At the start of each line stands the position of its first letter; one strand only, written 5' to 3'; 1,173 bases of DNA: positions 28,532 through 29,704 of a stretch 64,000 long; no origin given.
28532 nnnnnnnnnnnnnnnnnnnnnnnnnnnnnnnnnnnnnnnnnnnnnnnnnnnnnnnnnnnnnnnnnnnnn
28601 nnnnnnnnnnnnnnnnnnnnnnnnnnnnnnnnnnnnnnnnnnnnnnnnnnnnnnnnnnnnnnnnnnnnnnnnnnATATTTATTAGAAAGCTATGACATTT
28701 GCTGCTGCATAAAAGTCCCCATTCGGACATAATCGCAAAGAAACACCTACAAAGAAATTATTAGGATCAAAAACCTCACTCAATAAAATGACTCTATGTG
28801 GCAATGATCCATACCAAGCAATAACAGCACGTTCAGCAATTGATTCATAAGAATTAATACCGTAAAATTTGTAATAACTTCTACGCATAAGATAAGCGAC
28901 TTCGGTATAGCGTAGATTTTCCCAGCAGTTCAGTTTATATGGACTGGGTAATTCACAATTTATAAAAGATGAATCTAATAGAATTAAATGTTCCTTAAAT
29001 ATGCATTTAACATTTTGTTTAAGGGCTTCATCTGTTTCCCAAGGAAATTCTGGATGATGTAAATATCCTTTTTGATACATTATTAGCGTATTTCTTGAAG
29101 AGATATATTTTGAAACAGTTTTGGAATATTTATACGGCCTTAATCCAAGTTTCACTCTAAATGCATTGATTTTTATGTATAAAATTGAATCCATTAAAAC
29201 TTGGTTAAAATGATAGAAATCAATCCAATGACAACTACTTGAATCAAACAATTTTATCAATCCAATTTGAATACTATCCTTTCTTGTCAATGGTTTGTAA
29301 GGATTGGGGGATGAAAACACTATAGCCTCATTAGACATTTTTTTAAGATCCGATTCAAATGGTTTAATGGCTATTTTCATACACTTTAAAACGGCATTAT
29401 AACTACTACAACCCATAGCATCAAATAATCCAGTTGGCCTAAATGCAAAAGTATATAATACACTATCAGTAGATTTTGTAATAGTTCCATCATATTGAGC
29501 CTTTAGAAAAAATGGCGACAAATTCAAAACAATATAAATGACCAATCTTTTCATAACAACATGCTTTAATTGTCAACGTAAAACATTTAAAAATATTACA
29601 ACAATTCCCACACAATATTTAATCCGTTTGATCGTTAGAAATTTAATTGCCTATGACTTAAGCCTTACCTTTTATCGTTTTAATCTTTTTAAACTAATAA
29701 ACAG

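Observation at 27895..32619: Low-GC accessory islet between a flavoprotein gene and glmS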

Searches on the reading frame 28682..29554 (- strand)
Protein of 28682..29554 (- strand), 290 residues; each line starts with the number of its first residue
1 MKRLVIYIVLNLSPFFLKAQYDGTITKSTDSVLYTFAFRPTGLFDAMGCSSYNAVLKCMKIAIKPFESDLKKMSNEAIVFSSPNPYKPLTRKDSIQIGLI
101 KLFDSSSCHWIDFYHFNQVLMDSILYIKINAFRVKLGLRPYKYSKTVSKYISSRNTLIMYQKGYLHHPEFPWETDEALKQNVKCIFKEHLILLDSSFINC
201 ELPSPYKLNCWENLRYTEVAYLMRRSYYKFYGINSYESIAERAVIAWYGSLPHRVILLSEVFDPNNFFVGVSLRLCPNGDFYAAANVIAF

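Call 5: search_protein_families(library=pfam, proteins=[window:28682-29554:-], max_evalue=0.1)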
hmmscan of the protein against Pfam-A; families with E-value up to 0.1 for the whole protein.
window:28682-29554:- (290 aa): 1 family
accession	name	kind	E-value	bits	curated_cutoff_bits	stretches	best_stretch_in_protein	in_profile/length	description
PF00188.32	CAP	-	0.0011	20.2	21.1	1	129-282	4-112/117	Cysteine-rich secretory protein family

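Call 11: find_encoding_contigs(protein=window:28682-29554:-, flank=10000, max_places=10)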
Protein window:28682-29554:- (290 aa): 2 contigs read that carry it; 2 places shown.
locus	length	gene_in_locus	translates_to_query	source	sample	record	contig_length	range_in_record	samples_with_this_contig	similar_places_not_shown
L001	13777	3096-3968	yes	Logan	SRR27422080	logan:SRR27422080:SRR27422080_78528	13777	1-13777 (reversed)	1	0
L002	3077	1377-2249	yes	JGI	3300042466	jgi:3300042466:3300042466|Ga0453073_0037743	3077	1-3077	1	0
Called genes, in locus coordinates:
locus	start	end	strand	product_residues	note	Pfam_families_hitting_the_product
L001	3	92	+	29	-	?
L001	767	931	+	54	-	-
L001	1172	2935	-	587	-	PF01841:Transglut_core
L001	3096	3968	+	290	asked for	-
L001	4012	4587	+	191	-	-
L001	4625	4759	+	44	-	-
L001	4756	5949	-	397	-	PF03486:HI0933_like, PF07992:Pyr_redox_2 (faint), PF22780:HI0933_like_1st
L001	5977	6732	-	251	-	PF00924:MS_channel_2nd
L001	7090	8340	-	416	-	PF02812:ELFV_dehydrog_N, PF00208:ELFV_dehydrog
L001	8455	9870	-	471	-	PF13727:CoA_binding_3, PF02397:Bac_transf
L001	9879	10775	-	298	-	-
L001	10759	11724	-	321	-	-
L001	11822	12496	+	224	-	PF01135:PCMT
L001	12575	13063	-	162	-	PF00578:AhpC-TSA, PF00085:Thioredoxin, PF08534:Redoxin, PF13905:Thioredoxin_8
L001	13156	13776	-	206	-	?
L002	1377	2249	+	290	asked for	-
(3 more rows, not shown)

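Call 12: find_homologous_proteins(query=window:28682-29554:-)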
Query window:28682-29554:- (290 aa): 5 proteins with E <= 0.001 among 322 candidates.
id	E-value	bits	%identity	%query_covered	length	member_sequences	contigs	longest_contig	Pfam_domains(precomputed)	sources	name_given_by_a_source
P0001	2.8e-172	590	90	100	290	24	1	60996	-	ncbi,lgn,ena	-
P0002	8.4e-162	556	84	100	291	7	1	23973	PF00188.33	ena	-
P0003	3.1e-97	344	58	96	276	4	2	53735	-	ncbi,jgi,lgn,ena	-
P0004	1.2e-93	332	57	100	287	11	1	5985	-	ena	-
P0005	7.1e-91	323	55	100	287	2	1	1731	-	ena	-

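Call 13: find_encoding_contigs(protein=P0001, flank=10000, max_places=4)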
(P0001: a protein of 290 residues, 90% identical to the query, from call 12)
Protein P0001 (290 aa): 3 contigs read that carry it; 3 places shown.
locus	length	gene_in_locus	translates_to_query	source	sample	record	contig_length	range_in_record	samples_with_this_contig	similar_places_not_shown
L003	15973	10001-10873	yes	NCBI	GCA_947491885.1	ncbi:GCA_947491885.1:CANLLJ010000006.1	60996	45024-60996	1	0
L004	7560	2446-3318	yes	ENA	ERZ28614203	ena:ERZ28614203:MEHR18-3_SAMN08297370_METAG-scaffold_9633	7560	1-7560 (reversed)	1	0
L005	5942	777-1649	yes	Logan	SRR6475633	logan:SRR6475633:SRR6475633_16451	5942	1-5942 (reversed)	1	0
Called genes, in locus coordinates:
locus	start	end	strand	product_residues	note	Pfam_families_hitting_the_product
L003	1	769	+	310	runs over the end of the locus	PF02504:FA_synthesis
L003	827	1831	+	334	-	PF00108:Thiolase_N, PF07451:SpoVAD (faint), PF08545:ACP_syn_III, PF08541:ACP_syn_III_C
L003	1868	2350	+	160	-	PF00364:Biotin_lipoyl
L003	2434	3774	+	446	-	PF00289:Biotin_carb_N, PF02222:ATP-grasp, PF02786:CPSase_L_D2, PF07478:Dala_Dala_lig_C, PF02785:Biotin_carb_C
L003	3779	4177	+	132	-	-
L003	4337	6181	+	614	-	PF13522:GATase_6, PF13537:GATase_7, PF01380:SIS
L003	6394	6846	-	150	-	-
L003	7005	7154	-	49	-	-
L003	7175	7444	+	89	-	PF00239:Resolvase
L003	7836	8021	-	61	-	-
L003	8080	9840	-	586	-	PF01841:Transglut_core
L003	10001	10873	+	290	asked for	-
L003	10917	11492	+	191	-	-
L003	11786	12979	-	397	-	PF03486:HI0933_like, PF07992:Pyr_redox_2 (faint), PF22780:HI0933_like_1st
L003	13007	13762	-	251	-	PF00924:MS_channel_2nd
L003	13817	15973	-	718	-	?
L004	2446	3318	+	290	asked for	-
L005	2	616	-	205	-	?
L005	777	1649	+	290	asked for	-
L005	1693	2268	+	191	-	-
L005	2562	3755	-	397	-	PF03486:HI0933_like, PF07992:Pyr_redox_2 (faint), PF22780:HI0933_like_1st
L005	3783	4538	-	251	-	PF00924:MS_channel_2nd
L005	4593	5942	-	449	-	?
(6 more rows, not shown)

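Call 14: find_encoding_contigs(protein=P0003, flank=10000, max_places=4)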
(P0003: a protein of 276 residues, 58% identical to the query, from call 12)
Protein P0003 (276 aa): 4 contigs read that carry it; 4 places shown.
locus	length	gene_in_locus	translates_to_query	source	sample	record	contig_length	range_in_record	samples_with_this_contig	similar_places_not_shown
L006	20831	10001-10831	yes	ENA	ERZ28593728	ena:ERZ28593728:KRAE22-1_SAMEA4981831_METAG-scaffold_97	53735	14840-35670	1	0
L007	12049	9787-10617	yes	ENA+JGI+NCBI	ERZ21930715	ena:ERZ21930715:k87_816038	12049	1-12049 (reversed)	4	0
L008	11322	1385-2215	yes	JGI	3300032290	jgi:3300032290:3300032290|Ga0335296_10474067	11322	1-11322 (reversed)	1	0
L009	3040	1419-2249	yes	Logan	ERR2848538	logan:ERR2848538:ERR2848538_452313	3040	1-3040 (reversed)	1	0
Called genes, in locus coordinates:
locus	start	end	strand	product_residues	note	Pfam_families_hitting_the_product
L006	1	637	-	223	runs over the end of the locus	PF00590:TP_methylase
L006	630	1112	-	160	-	-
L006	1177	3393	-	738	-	PF10459:Peptidase_S46, PF13365:Trypsin_2 (faint)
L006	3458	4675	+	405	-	-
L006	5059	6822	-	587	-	PF17899:Peptidase_M61_N, PF05299:Peptidase_M61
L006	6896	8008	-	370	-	PF02684:LpxB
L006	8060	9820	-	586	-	PF01841:Transglut_core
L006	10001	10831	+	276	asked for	-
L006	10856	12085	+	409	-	PF00108:Thiolase_N, PF00109:ketoacyl-synt (faint), PF02803:Thiolase_C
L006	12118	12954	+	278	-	-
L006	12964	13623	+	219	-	PF13709:DUF4159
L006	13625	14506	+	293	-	PF00781:DAGK_cat, PF01513:NAD_kinase (weak), PF19279:YegS_C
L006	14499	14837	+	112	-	PF01253:SUI1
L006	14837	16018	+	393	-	PF01943:Polysacc_synt (weak)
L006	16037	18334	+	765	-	PF13620:CarboxypepD_reg, PF13715:CarbopepD_reg_2, PF07715:Plug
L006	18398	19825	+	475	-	PF02310:B12-binding, PF03308:MeaB, PF02492:cobW (weak)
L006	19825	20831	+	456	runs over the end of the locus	PF00291:PALP, PF00571:CBS (weak)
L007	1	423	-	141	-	?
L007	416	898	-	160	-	-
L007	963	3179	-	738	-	PF10459:Peptidase_S46, PF13365:Trypsin_2 (faint)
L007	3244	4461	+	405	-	-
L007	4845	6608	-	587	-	PF17899:Peptidase_M61_N, PF05299:Peptidase_M61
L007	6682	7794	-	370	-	PF02684:LpxB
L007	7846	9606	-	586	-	PF01841:Transglut_core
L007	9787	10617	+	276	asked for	-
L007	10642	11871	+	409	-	PF00108:Thiolase_N, PF00109:ketoacyl-synt (faint), PF02803:Thiolase_C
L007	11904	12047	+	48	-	?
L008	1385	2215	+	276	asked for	-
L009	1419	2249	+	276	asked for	-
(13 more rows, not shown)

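Call 15: find_encoding_contigs(protein=P0002, flank=10000, max_places=4)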
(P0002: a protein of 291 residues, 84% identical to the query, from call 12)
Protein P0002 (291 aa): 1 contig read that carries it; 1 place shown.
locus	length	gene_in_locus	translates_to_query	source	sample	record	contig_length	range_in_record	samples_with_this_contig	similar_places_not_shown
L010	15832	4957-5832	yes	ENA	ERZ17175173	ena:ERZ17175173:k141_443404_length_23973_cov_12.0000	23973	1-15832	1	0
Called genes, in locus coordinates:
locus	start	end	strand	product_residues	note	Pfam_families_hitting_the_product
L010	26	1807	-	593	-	PF17899:Peptidase_M61_N, PF05299:Peptidase_M61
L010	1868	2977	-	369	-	PF02684:LpxB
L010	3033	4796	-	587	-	PF01841:Transglut_core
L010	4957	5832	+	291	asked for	PF00188:CAP (faint)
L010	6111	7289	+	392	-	PF00108:Thiolase_N, PF02803:Thiolase_C, PF22691:Thiolase_C_1 (faint)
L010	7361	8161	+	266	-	-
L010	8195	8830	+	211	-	PF13709:DUF4159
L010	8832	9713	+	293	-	PF00781:DAGK_cat, PF01513:NAD_kinase (weak), PF19279:YegS_C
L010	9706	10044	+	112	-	PF01253:SUI1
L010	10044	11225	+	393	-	-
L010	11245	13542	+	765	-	PF13620:CarboxypepD_reg, PF13715:CarbopepD_reg_2, PF07715:Plug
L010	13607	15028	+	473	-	PF02310:B12-binding, PF03308:MeaB, PF02492:cobW (weak)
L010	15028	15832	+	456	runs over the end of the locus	PF00291:PALP, PF00571:CBS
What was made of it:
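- The block and its stub have exactly the gene order of the native locus (calls 14, 15).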

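Call 19: find_related_loci(query=L010:1868-2977:-, collection=genome_contigs, flank=10000)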
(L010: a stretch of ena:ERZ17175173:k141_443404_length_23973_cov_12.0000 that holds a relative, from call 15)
Query L010:1868-2977:- (369 aa) in genome_contigs; peptide patterns used: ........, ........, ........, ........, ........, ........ (x = any residue, [..] = any of these).
123 stretches matched a pattern; 68 encode a relative of the query (tblastn E <= 1e-3); 68 distinct loci.
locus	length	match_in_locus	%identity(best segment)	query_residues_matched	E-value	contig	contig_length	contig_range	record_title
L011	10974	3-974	99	46-369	0e+0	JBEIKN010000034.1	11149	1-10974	MAG: Flavobacteriales bacterium isolate Sample-104-S4-bin-17 Sample_104_S4-bin_17-k141_442426, whole genome shotgun sequ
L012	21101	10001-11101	79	1-367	0e+0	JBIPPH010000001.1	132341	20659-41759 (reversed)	MAG: Bacteroidia bacterium isolate ME2015-07-03_3300042555_group6_bin23 Rohwer_bin1032_scaffold_17_c1, whole genome shot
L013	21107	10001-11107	62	1-368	2e-156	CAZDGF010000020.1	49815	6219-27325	MAG TPA_asm: uncultured Chitinophaga sp. isolate SRP302895_co1_390 genome assembly, contig: NODE_1217_length_49815_cov_2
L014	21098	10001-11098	60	1-367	2e-153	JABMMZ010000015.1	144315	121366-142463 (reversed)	MAG: Bacteroidetes bacterium isolate bin.544 k141_793711, whole genome shotgun sequence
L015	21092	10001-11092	59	1-365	1e-148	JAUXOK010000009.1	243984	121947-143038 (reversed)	MAG: Bacteroidota bacterium isolate C10_concoct.bin.20 C10_k141_73681, whole genome shotgun sequence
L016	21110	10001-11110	47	1-365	3e-108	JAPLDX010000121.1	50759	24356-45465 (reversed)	MAG: Bacteroidia bacterium isolate LacPavin_0920_SED3_MAG_41_20 LacPavin_0920_SED3_scaffold_323406, whole genome shotgun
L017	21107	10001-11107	47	1-364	5e-108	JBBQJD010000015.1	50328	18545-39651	MAG: Bacteroidales bacterium isolate Co_metawrap_757 Cmw_757_k141_2385376_length_50328_cov_18.9986, whole genome shotgun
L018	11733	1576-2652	48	1-355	2e-107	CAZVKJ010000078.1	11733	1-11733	MAG TPA_asm: uncultured Bacteroidales bacterium isolate SRP089250_co1_43 genome assembly, contig: NODE_9848_length_11733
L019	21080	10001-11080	47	1-355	1e-106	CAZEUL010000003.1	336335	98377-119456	MAG TPA_asm: uncultured Rikenellaceae bacterium isolate SRP278314_co1_316 genome assembly, contig: NODE_10_length_336335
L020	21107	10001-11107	48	1-364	2e-106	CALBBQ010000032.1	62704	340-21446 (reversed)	MAG: uncultured Bacteroidales bacterium isolate R1_Bin_METABAT__314_1 genome assembly, contig: c_000000853961, whole gen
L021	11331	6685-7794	46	1-364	6e-106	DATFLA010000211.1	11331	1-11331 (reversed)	MAG TPA_asm: Bacteroidales bacterium isolate SMAG_U9185 k141_37123, whole genome shotgun sequence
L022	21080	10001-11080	48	1-355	6e-106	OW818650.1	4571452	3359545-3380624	metagenome genome assembly, chromosome: 1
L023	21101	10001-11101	47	1-362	4e-105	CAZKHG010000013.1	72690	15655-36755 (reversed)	MAG TPA_asm: uncultured Rikenellaceae bacterium isolate SRP278314_co2_248 genome assembly, contig: NODE_612_length_72690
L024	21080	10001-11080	48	1-355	5e-105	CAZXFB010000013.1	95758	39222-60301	MAG TPA_asm: uncultured Rikenellaceae bacterium isolate SRP272421_co4_225 genome assembly, contig: NODE_234_length_95758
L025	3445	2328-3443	48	1-361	9e-107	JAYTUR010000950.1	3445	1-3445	MAG: Saprospiraceae bacterium isolate GFS_5603 GFS_5603_949, whole genome shotgun sequence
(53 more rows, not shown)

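Call 21: find_homologous_proteins(query=L010:1868-2977:-, max_evalue=1e-100)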
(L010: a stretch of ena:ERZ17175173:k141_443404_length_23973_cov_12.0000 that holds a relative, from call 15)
Query L010:1868-2977:- (369 aa): 5594 proteins with E <= 1e-100 among 8000 candidates; the best 120 are listed.
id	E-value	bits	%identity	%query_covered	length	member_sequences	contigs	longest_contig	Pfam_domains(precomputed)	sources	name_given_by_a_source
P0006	1.8e-245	832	99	100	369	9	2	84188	PF02684.22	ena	-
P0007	7.3e-192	655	79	99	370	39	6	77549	PF02684.22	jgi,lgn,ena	-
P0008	1.2e-157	543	64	99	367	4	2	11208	PF02684.22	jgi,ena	jgi:lipid-A-disaccharide synthase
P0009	1.2e-157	543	64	99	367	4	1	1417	PF02684.22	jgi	jgi:lipid-A-disaccharide synthase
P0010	1.8e-155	536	65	99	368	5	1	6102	PF02684.22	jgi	-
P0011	1.3e-154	533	63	99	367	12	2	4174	PF02684.22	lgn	-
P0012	3.6e-153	528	61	99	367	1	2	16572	PF02684.22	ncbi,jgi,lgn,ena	jgi:lipid-A-disaccharide synthase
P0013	2.7e-152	525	62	99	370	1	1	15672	PF02684.22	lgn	-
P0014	2.4e-151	522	63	100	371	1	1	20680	PF02684.22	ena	-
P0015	4.0e-151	521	62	99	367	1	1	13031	PF02684.22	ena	-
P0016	5.8e-151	521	62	99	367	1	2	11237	PF02684.22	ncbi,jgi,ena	jgi:lipid-A-disaccharide synthase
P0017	5.5e-150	518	63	100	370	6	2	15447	PF02684.22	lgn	-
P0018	6.4e-150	517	61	99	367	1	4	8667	PF02684.22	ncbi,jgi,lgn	jgi:lipid-A-disaccharide synthase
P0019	1.2e-149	517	62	100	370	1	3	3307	PF02684.22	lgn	-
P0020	1.3e-149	516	62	100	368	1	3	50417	PF02684.22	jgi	jgi:lipid-A-disaccharide synthase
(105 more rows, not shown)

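Call 23: list_cluster_members(proteins=[P0006])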
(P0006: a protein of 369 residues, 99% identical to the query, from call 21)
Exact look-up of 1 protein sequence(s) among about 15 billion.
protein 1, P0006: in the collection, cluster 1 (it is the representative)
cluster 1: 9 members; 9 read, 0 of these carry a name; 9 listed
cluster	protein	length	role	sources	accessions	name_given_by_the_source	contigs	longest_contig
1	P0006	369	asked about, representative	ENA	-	-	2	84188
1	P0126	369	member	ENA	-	-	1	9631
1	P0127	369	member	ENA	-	-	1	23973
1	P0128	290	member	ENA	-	-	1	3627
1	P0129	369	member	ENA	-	-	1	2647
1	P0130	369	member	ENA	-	-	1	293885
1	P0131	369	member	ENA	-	-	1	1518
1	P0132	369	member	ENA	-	-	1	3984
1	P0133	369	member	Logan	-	-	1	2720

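Call 25: find_encoding_contigs(protein=P0130, flank=10000, max_places=3)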
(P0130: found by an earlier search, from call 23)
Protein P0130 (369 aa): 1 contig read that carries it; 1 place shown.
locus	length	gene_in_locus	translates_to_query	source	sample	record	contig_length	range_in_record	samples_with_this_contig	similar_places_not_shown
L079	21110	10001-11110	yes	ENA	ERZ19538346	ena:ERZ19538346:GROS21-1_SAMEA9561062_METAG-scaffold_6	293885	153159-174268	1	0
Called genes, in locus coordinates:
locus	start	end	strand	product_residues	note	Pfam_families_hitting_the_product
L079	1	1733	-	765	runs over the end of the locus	PF13620:CarboxypepD_reg, PF13715:CarbopepD_reg_2, PF07715:Plug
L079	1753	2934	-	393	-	-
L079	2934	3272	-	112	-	PF01253:SUI1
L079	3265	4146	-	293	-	PF00781:DAGK_cat, PF01513:NAD_kinase (weak), PF19279:YegS_C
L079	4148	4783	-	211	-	PF13709:DUF4159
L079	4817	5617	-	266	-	-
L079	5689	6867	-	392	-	PF00108:Thiolase_N, PF02803:Thiolase_C, PF22691:Thiolase_C_1 (faint)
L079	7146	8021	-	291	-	PF00188:CAP (faint)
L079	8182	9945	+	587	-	PF01841:Transglut_core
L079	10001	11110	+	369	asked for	PF02684:LpxB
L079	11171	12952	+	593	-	PF17899:Peptidase_M61_N, PF05299:Peptidase_M61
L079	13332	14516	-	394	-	-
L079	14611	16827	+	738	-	PF10459:Peptidase_S46, PF13365:Trypsin_2 (faint)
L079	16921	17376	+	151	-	-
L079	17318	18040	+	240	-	PF00590:TP_methylase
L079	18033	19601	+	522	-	PF20154:LNT_N, PF00795:CN_hydrolase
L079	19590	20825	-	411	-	PF00278:Orn_DAP_Arg_deC, PF02784:Orn_Arg_deC_N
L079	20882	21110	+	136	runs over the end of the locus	PF03652:RuvX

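Call 26: find_encoding_contigs(protein=P0133, flank=10000, max_places=5)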
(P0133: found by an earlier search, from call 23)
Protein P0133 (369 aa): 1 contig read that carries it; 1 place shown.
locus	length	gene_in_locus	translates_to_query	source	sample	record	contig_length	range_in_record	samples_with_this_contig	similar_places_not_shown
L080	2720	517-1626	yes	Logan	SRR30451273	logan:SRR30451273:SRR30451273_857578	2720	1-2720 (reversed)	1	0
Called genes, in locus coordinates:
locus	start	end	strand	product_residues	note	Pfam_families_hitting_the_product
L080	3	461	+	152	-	?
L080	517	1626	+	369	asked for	PF02684:LpxB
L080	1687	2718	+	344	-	?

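Call 33: find_encoding_contigs(protein=P0126, flank=10000, max_places=4)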
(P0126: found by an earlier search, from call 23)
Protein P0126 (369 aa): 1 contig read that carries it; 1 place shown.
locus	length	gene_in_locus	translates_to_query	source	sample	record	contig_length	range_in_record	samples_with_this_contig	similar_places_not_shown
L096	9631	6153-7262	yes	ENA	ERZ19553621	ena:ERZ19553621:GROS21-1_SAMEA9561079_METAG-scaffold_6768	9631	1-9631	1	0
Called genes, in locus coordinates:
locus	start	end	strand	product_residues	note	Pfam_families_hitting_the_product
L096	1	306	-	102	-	?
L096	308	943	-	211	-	PF13709:DUF4159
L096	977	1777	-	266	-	-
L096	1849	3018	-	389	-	-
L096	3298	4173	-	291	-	PF00188:CAP (faint)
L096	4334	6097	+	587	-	PF01841:Transglut_core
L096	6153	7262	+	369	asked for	PF02684:LpxB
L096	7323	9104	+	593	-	PF17899:Peptidase_M61_N, PF05299:Peptidase_M61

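Call 34: find_encoding_contigs(protein=P0006, flank=10000, max_places=4)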
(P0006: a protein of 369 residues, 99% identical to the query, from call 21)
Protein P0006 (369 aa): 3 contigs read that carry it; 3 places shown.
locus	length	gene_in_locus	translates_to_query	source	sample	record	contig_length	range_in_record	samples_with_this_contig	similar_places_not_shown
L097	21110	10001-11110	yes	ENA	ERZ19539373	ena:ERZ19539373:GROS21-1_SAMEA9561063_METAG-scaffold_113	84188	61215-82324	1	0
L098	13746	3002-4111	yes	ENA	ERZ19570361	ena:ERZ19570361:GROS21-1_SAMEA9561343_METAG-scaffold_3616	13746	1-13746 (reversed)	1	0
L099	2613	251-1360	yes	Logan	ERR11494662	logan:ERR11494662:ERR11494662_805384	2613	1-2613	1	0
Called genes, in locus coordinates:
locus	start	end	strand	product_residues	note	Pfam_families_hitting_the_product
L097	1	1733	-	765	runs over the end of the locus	PF13620:CarboxypepD_reg, PF13715:CarbopepD_reg_2, PF07715:Plug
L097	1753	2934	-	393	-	-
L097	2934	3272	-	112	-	PF01253:SUI1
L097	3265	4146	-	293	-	PF00781:DAGK_cat, PF01513:NAD_kinase (weak), PF19279:YegS_C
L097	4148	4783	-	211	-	PF13709:DUF4159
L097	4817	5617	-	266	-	-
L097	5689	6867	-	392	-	PF00108:Thiolase_N, PF02803:Thiolase_C, PF22691:Thiolase_C_1 (faint)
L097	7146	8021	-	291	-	PF00188:CAP (faint)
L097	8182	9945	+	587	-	PF01841:Transglut_core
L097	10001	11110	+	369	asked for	PF02684:LpxB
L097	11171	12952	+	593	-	PF17899:Peptidase_M61_N, PF05299:Peptidase_M61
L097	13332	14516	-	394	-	-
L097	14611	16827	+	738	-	PF10459:Peptidase_S46, PF13365:Trypsin_2 (faint)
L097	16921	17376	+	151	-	-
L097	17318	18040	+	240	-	PF00590:TP_methylase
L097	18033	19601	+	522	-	PF20154:LNT_N, PF00795:CN_hydrolase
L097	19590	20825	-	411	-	PF00278:Orn_DAP_Arg_deC, PF02784:Orn_Arg_deC_N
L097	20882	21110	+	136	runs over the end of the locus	PF03652:RuvX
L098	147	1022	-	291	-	PF00188:CAP (faint)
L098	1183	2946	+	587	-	PF01841:Transglut_core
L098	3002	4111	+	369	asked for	PF02684:LpxB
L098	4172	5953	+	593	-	PF17899:Peptidase_M61_N, PF05299:Peptidase_M61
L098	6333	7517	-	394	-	-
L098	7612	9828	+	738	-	PF10459:Peptidase_S46, PF13365:Trypsin_2 (faint)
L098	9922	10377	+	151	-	-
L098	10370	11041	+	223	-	PF00590:TP_methylase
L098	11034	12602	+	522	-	PF20154:LNT_N, PF00795:CN_hydrolase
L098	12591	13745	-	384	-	?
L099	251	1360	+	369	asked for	PF02684:LpxB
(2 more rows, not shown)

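Call 42: search_protein_families(library=ncbifam, proteins=[window:28682-29554:-, L003:7175-7444:+, L003:6394-6846:-], max_evalue=0.01)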
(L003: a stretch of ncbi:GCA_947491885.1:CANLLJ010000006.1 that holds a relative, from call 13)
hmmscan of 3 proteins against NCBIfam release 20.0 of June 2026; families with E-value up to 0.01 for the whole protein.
window:28682-29554:- (290 aa): 0 families

L003:7175-7444:+ (89 aa): 0 families

L003:6394-6846:- (150 aa): 0 families
